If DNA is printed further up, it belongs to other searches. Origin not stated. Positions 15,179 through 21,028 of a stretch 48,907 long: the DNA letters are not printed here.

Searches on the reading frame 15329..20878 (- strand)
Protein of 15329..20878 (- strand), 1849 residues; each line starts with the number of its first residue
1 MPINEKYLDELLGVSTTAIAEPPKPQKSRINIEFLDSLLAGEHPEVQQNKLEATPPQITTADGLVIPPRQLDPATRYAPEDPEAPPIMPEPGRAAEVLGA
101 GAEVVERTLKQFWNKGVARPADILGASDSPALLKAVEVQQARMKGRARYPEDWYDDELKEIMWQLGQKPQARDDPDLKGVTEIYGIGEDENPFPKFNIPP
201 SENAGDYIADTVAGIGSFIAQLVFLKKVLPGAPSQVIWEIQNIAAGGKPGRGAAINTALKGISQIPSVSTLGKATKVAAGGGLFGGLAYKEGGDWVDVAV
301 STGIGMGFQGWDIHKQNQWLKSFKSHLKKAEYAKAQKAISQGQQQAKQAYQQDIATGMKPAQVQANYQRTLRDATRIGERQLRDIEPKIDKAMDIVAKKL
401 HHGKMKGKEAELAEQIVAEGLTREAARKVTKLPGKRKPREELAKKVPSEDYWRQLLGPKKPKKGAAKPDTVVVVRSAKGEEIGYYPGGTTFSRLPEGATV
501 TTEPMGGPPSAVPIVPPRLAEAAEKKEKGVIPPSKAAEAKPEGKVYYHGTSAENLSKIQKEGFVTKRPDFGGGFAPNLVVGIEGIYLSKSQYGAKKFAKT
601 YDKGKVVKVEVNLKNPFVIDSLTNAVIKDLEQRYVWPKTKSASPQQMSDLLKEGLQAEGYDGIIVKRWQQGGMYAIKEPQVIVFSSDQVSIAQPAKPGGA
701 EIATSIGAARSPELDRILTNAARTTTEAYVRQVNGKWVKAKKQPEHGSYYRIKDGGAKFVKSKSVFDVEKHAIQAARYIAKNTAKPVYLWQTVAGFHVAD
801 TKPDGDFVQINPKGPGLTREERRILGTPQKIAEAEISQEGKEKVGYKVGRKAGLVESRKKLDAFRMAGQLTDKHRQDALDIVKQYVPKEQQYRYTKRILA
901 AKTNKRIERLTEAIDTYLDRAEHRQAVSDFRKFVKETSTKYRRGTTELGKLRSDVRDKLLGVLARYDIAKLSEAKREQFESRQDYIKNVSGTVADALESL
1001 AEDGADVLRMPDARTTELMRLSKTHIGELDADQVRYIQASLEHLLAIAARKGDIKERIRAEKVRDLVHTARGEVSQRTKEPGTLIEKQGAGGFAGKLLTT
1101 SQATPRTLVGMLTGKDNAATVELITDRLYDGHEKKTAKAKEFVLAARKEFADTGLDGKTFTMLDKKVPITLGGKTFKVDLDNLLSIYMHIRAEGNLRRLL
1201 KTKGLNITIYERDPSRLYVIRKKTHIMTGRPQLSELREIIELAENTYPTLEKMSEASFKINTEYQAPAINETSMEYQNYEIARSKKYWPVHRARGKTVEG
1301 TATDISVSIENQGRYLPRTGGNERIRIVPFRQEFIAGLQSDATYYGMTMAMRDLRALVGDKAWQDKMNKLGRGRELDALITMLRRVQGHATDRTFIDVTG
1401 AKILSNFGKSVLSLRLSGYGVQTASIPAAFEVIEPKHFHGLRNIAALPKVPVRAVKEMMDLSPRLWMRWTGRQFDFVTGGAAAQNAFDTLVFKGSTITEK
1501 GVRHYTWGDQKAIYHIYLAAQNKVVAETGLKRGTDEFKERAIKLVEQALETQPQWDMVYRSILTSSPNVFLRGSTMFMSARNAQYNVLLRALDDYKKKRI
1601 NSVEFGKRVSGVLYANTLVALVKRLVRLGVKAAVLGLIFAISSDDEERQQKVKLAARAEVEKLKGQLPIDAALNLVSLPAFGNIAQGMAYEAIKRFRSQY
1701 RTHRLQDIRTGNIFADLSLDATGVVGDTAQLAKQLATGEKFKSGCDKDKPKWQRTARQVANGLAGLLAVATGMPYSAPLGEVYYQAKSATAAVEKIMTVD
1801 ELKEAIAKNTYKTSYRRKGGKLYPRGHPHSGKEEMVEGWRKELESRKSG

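Call 11: search_protein_families(library=pfam, proteins=[window:15329-20878:-], max_evalue=0.01)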
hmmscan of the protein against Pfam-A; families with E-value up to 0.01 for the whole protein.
window:15329-20878:- (1849 aa): 1 family
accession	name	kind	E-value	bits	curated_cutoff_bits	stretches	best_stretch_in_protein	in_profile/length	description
PF18760.7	ART-PolyVal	-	8.7e-13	49.7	31.2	1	544-689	7-130/140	ADP-Ribosyltransferase in polyvalent proteins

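Call 12: search_protein_families(library=phrogs, proteins=[window:15329-20878:-], max_evalue=0.001)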
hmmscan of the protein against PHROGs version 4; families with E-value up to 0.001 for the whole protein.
window:15329-20878:- (1849 aa): 1 family
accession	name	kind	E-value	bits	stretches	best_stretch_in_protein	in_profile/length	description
phrog_28077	-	unknown function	1.1e-14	53.9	1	1004-1766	761-1488/1524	-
